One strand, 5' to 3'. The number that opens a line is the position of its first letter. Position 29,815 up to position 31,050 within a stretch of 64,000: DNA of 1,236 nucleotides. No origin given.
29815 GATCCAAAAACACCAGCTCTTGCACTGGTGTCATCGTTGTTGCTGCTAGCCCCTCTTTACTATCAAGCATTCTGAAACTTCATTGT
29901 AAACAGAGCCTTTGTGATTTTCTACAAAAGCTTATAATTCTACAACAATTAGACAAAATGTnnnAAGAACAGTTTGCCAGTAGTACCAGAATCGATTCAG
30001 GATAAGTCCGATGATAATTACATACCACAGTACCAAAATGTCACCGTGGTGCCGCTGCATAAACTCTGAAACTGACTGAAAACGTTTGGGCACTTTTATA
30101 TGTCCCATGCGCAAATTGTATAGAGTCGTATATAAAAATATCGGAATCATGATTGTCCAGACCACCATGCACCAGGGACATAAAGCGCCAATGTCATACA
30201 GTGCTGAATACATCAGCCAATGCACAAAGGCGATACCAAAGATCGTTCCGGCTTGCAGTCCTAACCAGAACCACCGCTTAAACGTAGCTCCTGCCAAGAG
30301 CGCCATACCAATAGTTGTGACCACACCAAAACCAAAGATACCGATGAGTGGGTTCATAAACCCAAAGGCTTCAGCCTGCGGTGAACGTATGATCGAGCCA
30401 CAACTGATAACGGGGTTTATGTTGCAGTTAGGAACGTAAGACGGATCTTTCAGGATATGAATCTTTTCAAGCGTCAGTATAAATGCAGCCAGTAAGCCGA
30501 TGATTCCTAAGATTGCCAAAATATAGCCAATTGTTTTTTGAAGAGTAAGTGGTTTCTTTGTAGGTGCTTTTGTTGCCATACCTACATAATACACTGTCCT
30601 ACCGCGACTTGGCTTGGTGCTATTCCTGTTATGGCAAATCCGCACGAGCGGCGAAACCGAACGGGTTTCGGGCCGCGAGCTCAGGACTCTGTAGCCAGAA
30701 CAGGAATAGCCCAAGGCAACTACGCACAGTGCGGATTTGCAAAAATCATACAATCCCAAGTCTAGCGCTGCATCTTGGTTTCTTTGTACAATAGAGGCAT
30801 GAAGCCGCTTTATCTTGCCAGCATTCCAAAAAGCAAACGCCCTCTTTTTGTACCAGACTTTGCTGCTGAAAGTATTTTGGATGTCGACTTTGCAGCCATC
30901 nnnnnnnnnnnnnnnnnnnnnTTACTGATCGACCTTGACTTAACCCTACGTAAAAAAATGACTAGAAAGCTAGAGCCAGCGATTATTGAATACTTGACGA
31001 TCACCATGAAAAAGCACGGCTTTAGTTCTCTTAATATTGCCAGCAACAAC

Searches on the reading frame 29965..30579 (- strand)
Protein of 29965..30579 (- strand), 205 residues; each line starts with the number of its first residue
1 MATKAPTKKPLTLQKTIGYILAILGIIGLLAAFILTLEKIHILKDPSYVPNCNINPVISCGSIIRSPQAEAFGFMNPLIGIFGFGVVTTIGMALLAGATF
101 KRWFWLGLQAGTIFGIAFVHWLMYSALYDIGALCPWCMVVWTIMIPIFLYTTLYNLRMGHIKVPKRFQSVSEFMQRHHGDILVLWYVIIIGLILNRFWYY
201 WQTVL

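Call 13: find_related_loci(query=window:29965-30579:-, collection=genome_contigs, flank=3000)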
Query window:29965-30579:- (205 aa) in genome_contigs; peptide patterns used: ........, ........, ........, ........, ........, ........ (x = any residue, [..] = any of these).
201 stretches matched a pattern; 100 encode a relative of the query (tblastn E <= 1e-3); the best 80 are kept; 80 distinct loci.
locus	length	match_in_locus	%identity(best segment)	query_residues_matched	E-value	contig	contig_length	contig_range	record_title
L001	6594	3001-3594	66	8-205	8e-84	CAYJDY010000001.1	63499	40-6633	MAG TPA_asm: uncultured Candidatus Saccharibacteria bacterium isolate ERP123247_co1_97 genome assembly, contig: NODE_208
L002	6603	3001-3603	61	5-205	1e-81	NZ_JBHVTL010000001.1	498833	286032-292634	Kitasatospora sp. NPDC058115 NPDC058115_T29_G10.ctg-0001, whole genome shotgun sequence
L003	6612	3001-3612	59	2-205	2e-81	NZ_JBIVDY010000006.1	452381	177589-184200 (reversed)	Kitasatospora sp. NPDC090091 NPDC090091_163_B7.ctg-0006, whole genome shotgun sequence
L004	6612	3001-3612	61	1-205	2e-81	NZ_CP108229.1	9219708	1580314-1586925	Kitasatospora sp. NBC_00085 chromosome, complete genome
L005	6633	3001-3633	60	1-205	4e-81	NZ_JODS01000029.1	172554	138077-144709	Kitasatospora purpeofusca strain NRRL B-1817 contig29.1, whole genome shotgun sequence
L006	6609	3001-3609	61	3-205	5e-81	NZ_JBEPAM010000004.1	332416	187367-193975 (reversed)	Kitasatospora sp. NPDC001527 NPDC001527_79_B5.ctg-0004, whole genome shotgun sequence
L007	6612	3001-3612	60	2-205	1e-80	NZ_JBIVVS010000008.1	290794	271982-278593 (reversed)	Kitasatospora sp. NPDC091207 NPDC091207_165_D9.ctg-0008, whole genome shotgun sequence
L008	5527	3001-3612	59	3-205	2e-80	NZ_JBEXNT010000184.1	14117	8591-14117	Kitasatospora sp. NPDC002965 NPDC002965_86_F10.ctg-0184, whole genome shotgun sequence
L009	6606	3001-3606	61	3-205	2e-80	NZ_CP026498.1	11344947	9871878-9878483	Streptomyces sp. CB01881 chromosome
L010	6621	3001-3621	60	1-205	3e-80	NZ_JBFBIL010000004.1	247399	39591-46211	Kitasatospora sp. NPDC088351 NPDC088351_187_D5.ctg-0004, whole genome shotgun sequence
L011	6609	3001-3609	60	3-205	3e-80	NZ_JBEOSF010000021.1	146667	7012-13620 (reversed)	Kitasatospora sp. NPDC097605 NPDC097605_268_D4.ctg-0021, whole genome shotgun sequence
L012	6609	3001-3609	60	3-205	7e-80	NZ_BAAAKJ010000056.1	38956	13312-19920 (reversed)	Kitasatospora putterlickiae strain JCM 12393 sequence056, whole genome shotgun sequence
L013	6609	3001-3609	59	3-205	6e-80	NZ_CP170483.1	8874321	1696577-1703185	Kitasatospora purpeofusca strain ZZ-48 chromosome, complete genome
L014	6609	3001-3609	59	3-205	9e-80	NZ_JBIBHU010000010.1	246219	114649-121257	Kitasatospora sp. NPDC008115 NPDC008115_172_F6.ctg-0010, whole genome shotgun sequence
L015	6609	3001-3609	60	3-205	7e-80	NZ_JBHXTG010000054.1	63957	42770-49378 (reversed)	Kitasatospora sp. NPDC127111 NPDC127111_T46_F11.ctg-0054, whole genome shotgun sequence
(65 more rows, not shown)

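Call 49: search_protein_families(library=pfam, proteins=[window:29965-30579:-], max_evalue=0.01)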
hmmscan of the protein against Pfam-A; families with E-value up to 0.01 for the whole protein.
window:29965-30579:- (205 aa): 1 family
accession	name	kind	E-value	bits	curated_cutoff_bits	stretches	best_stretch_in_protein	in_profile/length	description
PF07884.19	VKOR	-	2.2e-44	151.3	27.5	1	20-152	2-134/134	Vitamin K epoxide reductase family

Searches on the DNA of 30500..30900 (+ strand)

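Call 4: search_rna_families(source=window, start=30500, end=30900, threshold=evalue, max_evalue=10, show_alignments=5)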
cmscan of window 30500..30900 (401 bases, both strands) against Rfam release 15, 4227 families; matches with E-value up to 10: 1.
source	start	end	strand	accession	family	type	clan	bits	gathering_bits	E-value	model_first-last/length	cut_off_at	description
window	30509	30572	+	RF01413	miR-430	Gene; miRNA;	CL00096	17.7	47.3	1.3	1-70/70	no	miR-430 microRNA precursor family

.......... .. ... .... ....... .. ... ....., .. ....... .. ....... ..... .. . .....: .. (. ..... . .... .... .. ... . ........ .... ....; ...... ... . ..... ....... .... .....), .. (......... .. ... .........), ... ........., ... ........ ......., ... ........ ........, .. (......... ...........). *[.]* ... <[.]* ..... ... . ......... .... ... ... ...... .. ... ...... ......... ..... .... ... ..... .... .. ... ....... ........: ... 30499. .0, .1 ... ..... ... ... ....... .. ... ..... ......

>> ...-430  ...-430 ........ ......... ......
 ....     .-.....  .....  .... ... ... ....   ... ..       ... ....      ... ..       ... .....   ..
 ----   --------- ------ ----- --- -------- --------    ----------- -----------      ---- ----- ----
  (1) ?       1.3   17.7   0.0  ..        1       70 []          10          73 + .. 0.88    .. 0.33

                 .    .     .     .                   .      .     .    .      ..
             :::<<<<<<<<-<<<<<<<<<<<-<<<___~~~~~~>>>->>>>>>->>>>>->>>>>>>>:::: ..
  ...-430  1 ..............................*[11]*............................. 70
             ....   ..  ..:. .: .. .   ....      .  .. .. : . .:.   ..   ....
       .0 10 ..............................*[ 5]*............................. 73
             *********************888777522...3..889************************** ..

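Call 38: search_dna_similar(query=window:30596-30770:+, collection=phages, mode=distant, max_evalue=1)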
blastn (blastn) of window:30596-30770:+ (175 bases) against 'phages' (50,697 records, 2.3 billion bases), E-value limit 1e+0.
Records with a match: 2; places in all: 2; records where one place covers at least 80% of the query: 0.
Best place of each record, by identity: >=99% 2.
By first word of the organism name: Listeria 2.
By host as written in the record: Listeria 2.
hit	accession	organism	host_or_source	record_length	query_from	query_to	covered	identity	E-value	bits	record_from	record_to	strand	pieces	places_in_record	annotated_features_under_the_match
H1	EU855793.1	Listeria phage P40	Listeria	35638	26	47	13%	100.0%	1e-1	41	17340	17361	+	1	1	gp23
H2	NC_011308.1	Listeria phage P40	Listeria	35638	26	47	13%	100.0%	1e-1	41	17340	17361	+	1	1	gp23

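Call 39: search_dna_similar(query=window:30596-30770:+, collection=plasmids, mode=distant, max_evalue=1)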
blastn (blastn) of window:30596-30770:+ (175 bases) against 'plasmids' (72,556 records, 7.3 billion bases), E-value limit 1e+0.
No match.

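Call 48: search_rna_families(source=window, start=30600, end=30770, threshold=evalue, max_evalue=10, show_alignments=4)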
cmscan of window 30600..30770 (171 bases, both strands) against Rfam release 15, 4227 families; matches with E-value up to 10: 2.
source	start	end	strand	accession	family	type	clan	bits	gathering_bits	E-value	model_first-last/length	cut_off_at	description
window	30635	30744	-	RF02369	h2cR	Gene; sRNA;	-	13.1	70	4.6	1-137/137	no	h2cR sRNA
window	30673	30734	-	RF01641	ceN53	Gene; snRNA; snoRNA; CD-box;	-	12.5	50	7.6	1-74/74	no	Caenorhabditis snoRNA ceN53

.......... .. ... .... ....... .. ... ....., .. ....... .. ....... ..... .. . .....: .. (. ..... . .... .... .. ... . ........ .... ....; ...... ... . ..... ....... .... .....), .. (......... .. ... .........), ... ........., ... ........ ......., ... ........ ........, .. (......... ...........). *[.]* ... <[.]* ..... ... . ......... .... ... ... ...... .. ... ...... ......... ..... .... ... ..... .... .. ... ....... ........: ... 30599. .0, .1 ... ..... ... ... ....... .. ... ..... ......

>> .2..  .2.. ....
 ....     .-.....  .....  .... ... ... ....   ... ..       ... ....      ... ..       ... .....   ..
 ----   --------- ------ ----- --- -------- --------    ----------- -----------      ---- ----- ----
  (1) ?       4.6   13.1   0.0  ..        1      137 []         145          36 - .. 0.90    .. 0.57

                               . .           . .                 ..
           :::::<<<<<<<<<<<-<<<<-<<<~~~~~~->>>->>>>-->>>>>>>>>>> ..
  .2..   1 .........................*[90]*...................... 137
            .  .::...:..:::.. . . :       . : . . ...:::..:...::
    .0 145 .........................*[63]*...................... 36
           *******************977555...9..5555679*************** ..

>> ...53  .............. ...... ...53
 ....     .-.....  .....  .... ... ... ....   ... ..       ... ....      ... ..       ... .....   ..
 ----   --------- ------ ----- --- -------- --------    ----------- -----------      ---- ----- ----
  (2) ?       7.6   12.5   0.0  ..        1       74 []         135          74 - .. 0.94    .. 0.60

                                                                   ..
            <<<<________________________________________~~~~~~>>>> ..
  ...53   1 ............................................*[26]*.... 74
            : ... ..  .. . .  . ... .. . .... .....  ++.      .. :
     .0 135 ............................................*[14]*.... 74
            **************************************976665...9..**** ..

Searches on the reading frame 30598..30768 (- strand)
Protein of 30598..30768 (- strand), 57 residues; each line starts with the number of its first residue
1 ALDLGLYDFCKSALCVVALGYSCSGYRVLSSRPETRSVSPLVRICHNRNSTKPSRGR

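Call 67: search_protein_representatives(protein=window:30598-30768:-)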
Query: 57 residues. Proteins with E-value up to 0.001 (for the whole library): 5; up to 1e-10: 0; up to 1e-30: 0. The best 5 are listed.
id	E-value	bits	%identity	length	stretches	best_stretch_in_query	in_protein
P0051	2.6e-06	43.0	35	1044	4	18-40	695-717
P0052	1.6e-05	40.5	25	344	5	6-43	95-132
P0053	6.0e-05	38.7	34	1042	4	18-39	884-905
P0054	1.5e-04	37.4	38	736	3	17-40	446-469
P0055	7.8e-04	35.2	40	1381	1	16-40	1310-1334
